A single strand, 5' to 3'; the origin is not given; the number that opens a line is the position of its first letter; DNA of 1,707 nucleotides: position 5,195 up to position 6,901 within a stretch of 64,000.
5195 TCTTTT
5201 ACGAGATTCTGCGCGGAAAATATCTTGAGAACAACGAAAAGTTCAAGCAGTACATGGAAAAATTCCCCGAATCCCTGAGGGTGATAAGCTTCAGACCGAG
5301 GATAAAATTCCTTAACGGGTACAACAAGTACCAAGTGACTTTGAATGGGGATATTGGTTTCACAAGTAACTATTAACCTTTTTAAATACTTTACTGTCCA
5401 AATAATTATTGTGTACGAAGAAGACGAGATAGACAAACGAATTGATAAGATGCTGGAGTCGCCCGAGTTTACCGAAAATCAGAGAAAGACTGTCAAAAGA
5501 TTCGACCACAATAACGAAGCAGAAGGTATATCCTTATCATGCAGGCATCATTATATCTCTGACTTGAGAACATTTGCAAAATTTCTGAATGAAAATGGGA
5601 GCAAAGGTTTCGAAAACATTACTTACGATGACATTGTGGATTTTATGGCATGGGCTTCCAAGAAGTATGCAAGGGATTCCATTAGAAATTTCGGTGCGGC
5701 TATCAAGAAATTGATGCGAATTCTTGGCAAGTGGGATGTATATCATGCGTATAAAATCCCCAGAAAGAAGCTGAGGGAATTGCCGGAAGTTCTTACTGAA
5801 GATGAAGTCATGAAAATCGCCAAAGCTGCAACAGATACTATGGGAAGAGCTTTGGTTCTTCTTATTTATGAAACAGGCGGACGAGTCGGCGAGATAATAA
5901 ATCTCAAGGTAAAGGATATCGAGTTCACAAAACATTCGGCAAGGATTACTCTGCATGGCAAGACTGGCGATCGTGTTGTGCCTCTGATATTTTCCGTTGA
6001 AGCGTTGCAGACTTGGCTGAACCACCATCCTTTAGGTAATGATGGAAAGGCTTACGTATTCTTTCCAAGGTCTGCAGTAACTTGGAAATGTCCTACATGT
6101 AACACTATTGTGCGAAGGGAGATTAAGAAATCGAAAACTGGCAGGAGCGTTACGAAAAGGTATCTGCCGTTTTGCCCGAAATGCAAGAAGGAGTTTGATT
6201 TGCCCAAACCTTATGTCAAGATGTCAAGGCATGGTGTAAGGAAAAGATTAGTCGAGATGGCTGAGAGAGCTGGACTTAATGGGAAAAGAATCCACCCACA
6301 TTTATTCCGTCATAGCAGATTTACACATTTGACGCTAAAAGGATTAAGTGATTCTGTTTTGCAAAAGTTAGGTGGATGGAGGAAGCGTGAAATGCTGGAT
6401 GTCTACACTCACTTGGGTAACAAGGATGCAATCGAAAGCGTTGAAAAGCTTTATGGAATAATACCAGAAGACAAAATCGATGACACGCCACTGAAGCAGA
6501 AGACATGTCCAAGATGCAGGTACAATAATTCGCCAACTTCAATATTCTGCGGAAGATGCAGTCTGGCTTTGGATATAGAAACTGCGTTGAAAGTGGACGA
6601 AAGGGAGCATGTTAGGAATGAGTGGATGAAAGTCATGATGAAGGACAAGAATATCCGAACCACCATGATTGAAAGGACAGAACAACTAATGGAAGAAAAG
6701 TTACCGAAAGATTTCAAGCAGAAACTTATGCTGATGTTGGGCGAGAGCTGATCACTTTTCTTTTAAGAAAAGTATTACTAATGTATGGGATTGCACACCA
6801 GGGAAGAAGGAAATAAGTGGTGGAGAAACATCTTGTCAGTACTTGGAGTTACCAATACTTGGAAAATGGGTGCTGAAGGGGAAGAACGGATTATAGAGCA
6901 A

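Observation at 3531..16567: Candidate integrated plasmid/provirus-like element ending at tRNA-Val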

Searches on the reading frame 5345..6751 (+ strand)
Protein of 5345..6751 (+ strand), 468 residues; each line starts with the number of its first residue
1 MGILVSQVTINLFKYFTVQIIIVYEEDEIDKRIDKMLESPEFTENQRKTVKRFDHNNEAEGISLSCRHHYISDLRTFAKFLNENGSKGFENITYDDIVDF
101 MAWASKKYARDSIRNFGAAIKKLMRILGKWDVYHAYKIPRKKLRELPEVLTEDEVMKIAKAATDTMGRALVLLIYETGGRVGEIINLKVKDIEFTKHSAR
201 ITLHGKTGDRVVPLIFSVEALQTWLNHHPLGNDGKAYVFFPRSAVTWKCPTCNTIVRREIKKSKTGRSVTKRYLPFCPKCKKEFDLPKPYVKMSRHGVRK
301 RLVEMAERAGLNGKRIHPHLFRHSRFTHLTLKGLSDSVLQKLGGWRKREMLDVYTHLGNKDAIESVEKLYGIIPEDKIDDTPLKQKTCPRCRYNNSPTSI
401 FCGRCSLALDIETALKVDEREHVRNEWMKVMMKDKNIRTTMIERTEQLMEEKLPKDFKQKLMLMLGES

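Call 9: search_protein_families(library=pfam, proteins=[window:5345-6751:+], max_evalue=0.01)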
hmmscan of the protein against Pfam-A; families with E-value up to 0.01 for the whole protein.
window:5345-6751:+ (468 aa): 5 families
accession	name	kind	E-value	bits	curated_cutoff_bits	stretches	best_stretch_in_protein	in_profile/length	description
PF00589.27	Phage_integrase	-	1.8e-27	96.7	27.1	1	149-357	2-168/172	Phage integrase family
PF02899.23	Phage_int_SAM_1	-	2e-08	34.8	22.3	1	58-127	10-79/83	Phage integrase, N-terminal SAM-like domain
PF13495.12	Phage_int_SAM_4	-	0.00061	20.6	27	1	51-124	3-75/85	Phage integrase, N-terminal SAM-like domain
PF12773.13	DZR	-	0.006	17.2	27.3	1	381-405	20-44/45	Double zinc ribbon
PF17032.10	Zn_ribbon_15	-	0.0063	17.7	28.9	0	385-406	52-73/73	zinc-ribbon family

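Call 23: search_protein_families(library=phrogs, proteins=[window:5345-6751:+], max_evalue=0.01)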
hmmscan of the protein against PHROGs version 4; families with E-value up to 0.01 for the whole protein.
window:5345-6751:+ (468 aa): 5 families
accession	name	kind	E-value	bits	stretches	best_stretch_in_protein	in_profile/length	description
phrog_1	-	integration and excision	1.3e-34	121.5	1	60-445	180-513/611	integrase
phrog_216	-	integration and excision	5.9e-22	79.1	1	138-369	44-236/301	integrase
phrog_35951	-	unknown function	3.4e-05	25.2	1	306-375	13-80/97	-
phrog_5830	-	integration and excision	8.1e-05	23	1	149-212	111-176/318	integrase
phrog_23271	-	unknown function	0.0091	16.9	0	315-355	8-48/67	-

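Call 24: search_protein_families(library=padloc, proteins=[window:5345-6751:+], max_evalue=0.01)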
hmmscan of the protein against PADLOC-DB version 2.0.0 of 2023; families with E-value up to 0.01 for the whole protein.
window:5345-6751:+ (468 aa): 1 family
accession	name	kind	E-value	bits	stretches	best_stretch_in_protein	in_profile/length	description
PDLC03862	LmuB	-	0.0032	13.8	1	382-451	327-393/643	-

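Call 26: find_related_loci(query=window:5465-6751:+, collection=viral_contigs, flank=10000)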
Query window:5465-6751:+ (428 aa) in viral_contigs; peptide patterns used: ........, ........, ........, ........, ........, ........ (x = any residue, [..] = any of these).
24 stretches matched a pattern, but none encodes a relative of the query by tblastn (E <= 1e-3).

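Call 35: search_solved_structures(query=window:5450-6751:+, max_evalue=0.001)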
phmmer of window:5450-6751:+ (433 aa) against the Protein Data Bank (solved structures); distinct sequences matched with E-value up to 0.001: 5.
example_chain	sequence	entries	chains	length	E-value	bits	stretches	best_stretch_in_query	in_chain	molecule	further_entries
4a8e_A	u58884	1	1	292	1.3e-17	67.1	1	42-205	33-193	PROBABLE TYROSINE RECOMBINASE XERC-LIKE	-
5hxy_A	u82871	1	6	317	1.2e-12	50.7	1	56-222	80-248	Tyrosine recombinase XerA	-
1a0p_A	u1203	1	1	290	1.7e-10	43.6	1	73-206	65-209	SITE-SPECIFIC RECOMBINASE XERD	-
5dcf_A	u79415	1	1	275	8.3e-09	38.1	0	257-324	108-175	Tyrosine recombinase XerD,DNA translocase FtsK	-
2a3v_A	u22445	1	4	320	2.4e-07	33.2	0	103-177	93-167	site-specific recombinase IntI4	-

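Call 45: find_homologous_proteins(query=window:5450-6751:+, max_evalue=1e-10)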
Query window:5450-6751:+ (433 aa): 212 proteins with E <= 1e-10 among 4251 candidates; the best 120 are listed.
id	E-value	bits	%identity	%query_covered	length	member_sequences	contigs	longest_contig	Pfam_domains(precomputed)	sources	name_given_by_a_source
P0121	1.2e-296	1001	100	100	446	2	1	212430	PF00589.28,PF02899.24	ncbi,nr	ncbi:MAG: tyrosine-type recombinase/integrase [Candidatus Aenigmarchaeota archaeon]|nr:tyrosine-type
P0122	1.5e-74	270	35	95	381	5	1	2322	PF13495.13,PF00589.28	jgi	-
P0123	3.9e-73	265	34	95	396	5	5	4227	PF13240.12,PF13495.13,PF00589.28,PF02899.24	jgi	-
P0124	1.5e-71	260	35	95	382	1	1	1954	PF13495.13,PF00589.28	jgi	-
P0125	7.6e-70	254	37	84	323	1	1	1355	PF00589.28,PF02899.24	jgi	jgi:integrase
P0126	1.9e-54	203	34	94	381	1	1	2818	PF00589.28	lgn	-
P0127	7.7e-50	188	31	90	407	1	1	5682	PF00589.28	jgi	jgi:integrase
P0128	2.6e-49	186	31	94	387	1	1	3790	PF00589.28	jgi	jgi:integrase/ribosomal protein L40E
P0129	2.8e-49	186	30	96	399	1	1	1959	PF00589.28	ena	-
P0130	8.4e-49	185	31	95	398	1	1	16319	PF00589.28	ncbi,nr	ncbi:MAG: site-specific integrase [Candidatus Micrarchaeota archaeon]|nr:site-specific integrase [Ca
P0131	1.4e-48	184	31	95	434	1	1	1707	PF00589.28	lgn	-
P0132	2.6e-48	183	31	91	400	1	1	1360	PF13240.12,PF00589.28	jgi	jgi:integrase/recombinase XerD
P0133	3.1e-48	183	31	90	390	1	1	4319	PF13240.12,PF00589.28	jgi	jgi:site-specific recombinase XerD/ribosomal protein L40E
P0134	3.2e-48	183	30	94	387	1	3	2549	PF00589.28,PF22823.3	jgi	-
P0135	4.3e-48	182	31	97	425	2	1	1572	PF00589.28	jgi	-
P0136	1.2e-47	181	30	95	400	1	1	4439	PF00589.28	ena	-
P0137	2.0e-47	180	30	90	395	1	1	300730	PF00589.28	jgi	jgi:site-specific recombinase XerD/ribosomal protein L40E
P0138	3.7e-47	179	31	83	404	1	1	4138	PF00589.28,PF22823.3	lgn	-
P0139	5.3e-47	179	32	88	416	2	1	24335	PF00589.28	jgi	jgi:integrase/recombinase XerD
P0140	1.1e-46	178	31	95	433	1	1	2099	PF00589.28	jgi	jgi:integrase/recombinase XerD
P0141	1.1e-46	178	31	91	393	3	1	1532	PF13240.12,PF00589.28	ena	-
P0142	1.7e-46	177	31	90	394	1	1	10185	PF13240.12,PF00589.28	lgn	-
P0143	1.9e-46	177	33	87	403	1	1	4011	PF13495.13,PF00589.28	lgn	-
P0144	4.4e-46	176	29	85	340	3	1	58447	PF00589.28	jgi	jgi:integrase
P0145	4.5e-46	176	30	87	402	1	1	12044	PF00589.28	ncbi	-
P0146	5.6e-46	175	34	73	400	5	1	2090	PF00589.28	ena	-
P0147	6.0e-46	175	30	93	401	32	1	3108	PF13240.12,PF00589.28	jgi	jgi:integrase/recombinase XerD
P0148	6.1e-46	175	30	90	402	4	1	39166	PF13240.12,PF00589.28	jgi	-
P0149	6.9e-46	175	29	95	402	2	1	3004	PF13240.12,PF00589.28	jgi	-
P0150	7.9e-46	175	29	85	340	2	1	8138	PF00589.28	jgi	-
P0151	1.2e-45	174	32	88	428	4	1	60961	PF00589.28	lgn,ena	-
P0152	1.2e-45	174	31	91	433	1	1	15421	PF00589.28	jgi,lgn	-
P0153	1.5e-45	174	30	95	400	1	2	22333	PF00589.28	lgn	-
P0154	2.1e-45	174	32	85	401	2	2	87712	PF13240.12,PF00589.28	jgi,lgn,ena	-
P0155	2.8e-45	173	29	94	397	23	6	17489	PF00589.28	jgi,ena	jgi:site-specific recombinase XerD/ribosomal protein L40E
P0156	3.5e-45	173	29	88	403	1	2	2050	PF00589.28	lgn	-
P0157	4.5e-45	172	27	94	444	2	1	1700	PF00589.28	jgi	jgi:integrase/recombinase XerD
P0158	5.0e-45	172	29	91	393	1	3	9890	PF00589.28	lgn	-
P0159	7.2e-45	172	33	89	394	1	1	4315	PF00589.28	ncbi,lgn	-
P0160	7.6e-45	172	29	98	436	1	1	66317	PF00589.28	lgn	-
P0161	1.8e-44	170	29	95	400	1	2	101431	PF00589.28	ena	-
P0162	3.3e-44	170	32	96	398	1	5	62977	PF00589.28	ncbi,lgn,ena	-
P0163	3.4e-44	170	29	96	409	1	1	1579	PF00589.28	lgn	-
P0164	4.1e-44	169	27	96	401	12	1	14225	PF00589.28,PF02899.24,PF22823.3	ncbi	-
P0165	4.6e-44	169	32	67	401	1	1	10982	PF13240.12,PF00589.28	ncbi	ncbi:MAG: site-specific integrase [Candidatus Anstonellaceae archaeon]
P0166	7.3e-44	168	34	70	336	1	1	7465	PF13240.12,PF12773.14,PF00589.28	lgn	-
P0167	8.0e-44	168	30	81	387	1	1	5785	PF00589.28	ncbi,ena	-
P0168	8.7e-44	168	31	85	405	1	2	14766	PF00589.28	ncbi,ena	-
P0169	8.9e-44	168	30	96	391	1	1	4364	PF00589.28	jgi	jgi:integrase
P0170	9.4e-44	168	33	72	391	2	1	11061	PF00589.28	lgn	-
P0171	1.0e-43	168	30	88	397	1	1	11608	PF00589.28,PF22823.3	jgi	jgi:site-specific recombinase XerD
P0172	1.4e-43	168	31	88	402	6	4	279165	PF00589.28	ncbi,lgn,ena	ncbi:MAG: tyrosine-type recombinase/integrase [Candidatus Micrarchaeota archaeon]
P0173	1.6e-43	167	30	94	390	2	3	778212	PF00589.28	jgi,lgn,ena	-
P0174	2.1e-43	167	37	63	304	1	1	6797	PF00589.28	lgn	-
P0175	2.3e-43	167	29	94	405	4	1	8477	PF00589.28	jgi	-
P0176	2.3e-43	167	31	94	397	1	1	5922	PF00589.28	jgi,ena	-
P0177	2.6e-43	167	36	61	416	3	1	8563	PF00589.28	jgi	jgi:integrase/recombinase XerD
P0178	2.7e-43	167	28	93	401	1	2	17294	PF00589.28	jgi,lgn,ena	-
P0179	2.7e-43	167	33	87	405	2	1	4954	PF00589.28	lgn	-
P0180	2.9e-43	166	30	91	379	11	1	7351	PF00589.28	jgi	-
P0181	4.3e-43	166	30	95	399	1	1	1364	PF00589.28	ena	-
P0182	5.2e-43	166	30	93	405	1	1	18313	PF00589.28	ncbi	-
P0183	5.9e-43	165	31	86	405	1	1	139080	PF00589.28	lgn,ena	-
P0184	6.4e-43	165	30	88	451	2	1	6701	PF00589.28,PF22823.3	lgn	-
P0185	8.3e-43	165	29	94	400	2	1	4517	PF00589.28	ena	-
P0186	8.5e-43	165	28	93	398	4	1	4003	PF00589.28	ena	-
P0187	9.2e-43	165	29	97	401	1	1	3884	PF00589.28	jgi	jgi:integrase/recombinase XerD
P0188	1.4e-42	164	30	85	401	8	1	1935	PF13240.12,PF00589.28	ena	-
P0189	1.7e-42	164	29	85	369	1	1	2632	PF00589.28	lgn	-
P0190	1.9e-42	164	31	94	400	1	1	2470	PF00589.28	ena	-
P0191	2.1e-42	164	29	94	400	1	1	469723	PF00589.28,PF22823.3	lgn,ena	-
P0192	2.1e-42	164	31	82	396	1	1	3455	PF13495.13,PF00589.28,PF02899.24,PF11917.14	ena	-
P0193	2.3e-42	164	30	95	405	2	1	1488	PF00589.28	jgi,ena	-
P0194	2.7e-42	163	29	88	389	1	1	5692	PF00589.28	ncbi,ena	-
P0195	3.0e-42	163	28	96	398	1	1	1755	PF00589.28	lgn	-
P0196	3.2e-42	163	30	91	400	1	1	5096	PF00589.28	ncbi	-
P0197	6.3e-42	162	34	73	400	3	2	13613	PF00589.28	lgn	-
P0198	7.0e-42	162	29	91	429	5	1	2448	PF00589.28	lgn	-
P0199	7.5e-42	162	30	91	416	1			PF13240.12,PF00589.28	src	-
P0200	7.7e-42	162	30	95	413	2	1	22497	PF00589.28,PF13248.12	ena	-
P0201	7.7e-42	162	32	85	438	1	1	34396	PF00589.28,PF11917.14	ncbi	-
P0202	7.8e-42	162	33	71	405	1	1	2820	PF00589.28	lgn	-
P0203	9.0e-42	162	29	95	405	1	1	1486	PF00589.28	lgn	-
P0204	1.0e-41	161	32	72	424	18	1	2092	PF00589.28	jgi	-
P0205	1.1e-41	161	30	85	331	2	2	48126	PF00589.28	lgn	-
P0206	1.4e-41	161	29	96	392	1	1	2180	PF00589.28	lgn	-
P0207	1.7e-41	161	28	94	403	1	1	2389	PF00589.28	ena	-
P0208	2.5e-41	160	31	87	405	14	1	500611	PF00589.28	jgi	jgi:integrase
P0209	2.7e-41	160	30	93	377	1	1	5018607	PF00589.28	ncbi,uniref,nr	ncbi:hypothetical protein MSHOH_1444 [Methanosarcina horonobensis HB-1 = JCM 15518]|uniref:Tyr recom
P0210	2.7e-41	160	28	94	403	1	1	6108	PF00589.28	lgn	-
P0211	3.1e-41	160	28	94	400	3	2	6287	PF00589.28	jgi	jgi:integrase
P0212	3.6e-41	160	28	94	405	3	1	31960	PF00589.28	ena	-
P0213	4.7e-41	159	29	91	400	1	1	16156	PF00589.28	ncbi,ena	-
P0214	4.7e-41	159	30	96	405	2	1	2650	PF00589.28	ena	-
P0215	6.2e-41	159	28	93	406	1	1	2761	PF00589.28,PF02899.24,PF22823.3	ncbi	-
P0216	8.6e-41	158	28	100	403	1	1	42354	PF00589.28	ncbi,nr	ncbi:tyrosine-type recombinase/integrase [Candidatus Micrarchaeota archaeon]|nr:tyrosine-type recomb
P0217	1.0e-40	158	35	44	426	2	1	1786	PF00589.28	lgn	-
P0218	1.8e-40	157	31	87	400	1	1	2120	PF00589.28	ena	-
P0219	2.0e-40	157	34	72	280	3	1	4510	PF00589.28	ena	-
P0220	2.0e-40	157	29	95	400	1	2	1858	PF13240.12,PF12773.14,PF00589.28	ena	-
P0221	2.0e-40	157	31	91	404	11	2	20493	PF00589.28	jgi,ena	-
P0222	2.5e-40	157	28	89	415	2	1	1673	PF00589.28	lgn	-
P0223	2.5e-40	157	31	85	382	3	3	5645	PF00589.28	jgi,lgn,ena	-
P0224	2.9e-40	157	28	96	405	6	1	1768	PF00589.28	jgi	jgi:integrase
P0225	2.9e-40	157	31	86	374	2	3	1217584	PF00589.28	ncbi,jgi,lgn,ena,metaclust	metaclust:\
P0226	3.4e-40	156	30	96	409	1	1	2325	PF00589.28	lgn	-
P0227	4.8e-40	156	29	94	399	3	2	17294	PF00589.28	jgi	-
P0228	5.8e-40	156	30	94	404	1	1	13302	PF00589.28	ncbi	-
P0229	6.7e-40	155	29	96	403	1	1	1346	PF00589.28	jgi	jgi:integrase/ribosomal protein L40E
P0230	6.7e-40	155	28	95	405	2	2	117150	PF00589.28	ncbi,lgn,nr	ncbi:site-specific integrase [Candidatus Micrarchaeota archaeon]|nr:site-specific integrase [Candida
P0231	8.6e-40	155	26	95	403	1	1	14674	PF00589.28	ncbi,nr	ncbi:Tyrosine recombinase XerA [uncultured archaeon]|nr:Tyrosine recombinase XerA [uncultured archae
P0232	8.7e-40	155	32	72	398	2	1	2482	PF00589.28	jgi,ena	-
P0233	1.0e-39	155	28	90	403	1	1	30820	PF00589.28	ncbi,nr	ncbi:tyrosine-type recombinase/integrase [Candidatus Micrarchaeota archaeon]|nr:tyrosine-type recomb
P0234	1.4e-39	154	27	95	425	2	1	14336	PF00589.28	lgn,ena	-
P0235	1.5e-39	154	32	82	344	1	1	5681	PF00589.28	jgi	jgi:integrase/recombinase XerD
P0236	1.6e-39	154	29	96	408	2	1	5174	PF00589.28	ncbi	-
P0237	1.8e-39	154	30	88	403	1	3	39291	PF00589.28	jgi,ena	jgi:integrase/ribosomal protein L40E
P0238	2.1e-39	154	28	85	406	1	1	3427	PF00589.28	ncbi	-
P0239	2.1e-39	154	28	85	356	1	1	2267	PF00589.28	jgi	jgi:integrase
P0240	2.4e-39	154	28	94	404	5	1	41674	PF13240.12,PF00589.28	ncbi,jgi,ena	ncbi:MAG: tyrosine-type recombinase/integrase [Candidatus Micrarchaeia archaeon]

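Call 89: search_protein_families(library=ncbifam, proteins=[window:5411-6751:+], max_evalue=0.1)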
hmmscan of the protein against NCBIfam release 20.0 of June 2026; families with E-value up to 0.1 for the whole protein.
window:5411-6751:+ (446 aa): 11 families
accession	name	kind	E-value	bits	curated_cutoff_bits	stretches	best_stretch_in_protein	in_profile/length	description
NF040815.2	recomb_XerA_Arch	equivalog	4.2e-34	118.3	220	2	30-234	2-200/263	site-specific tyrosine recombinase/integron integrase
TIGR02225.1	recomb_XerD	equivalog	1.4e-30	106.6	329.6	2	37-206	10-187/290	site-specific tyrosine recombinase XerD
TIGR02224.1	recomb_XerC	equivalog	1.5e-28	100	335.15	2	38-247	11-236/295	tyrosine recombinase XerC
NF001399.0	PRK00283.1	subfamily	1.5e-27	96.6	279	2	24-217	5-210/300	tyrosine recombinase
TIGR02249.1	integrase_gron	subfamily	7.1e-19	68.3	265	2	41-195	15-168/315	integron integrase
NF002331.0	PRK01287.1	subfamily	4e-11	42.5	371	2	114-204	128-220/365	site-specific tyrosine recombinase XerC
NF011946.0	PRK15417.1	equivalog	2e-10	40.4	435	1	41-189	30-177/337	integron integrase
NF003462.0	PRK05084.1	equivalog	3e-10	39.4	267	1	147-204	199-256/360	tyrosine recombinase XerS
NF007370.0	PRK09870.1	subfamily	1.4e-06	28.1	221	1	127-205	12-95/200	tyrosine-type DNA invertase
NF007371.0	PRK09871.1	subfamily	3.7e-05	23.3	222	1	136-204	19-88/198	tyrosine-type DNA invertase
NF002685.0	PRK02436.1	equivalog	0.00014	21.8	178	1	39-194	13-161/245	site-specific tyrosine recombinase XerD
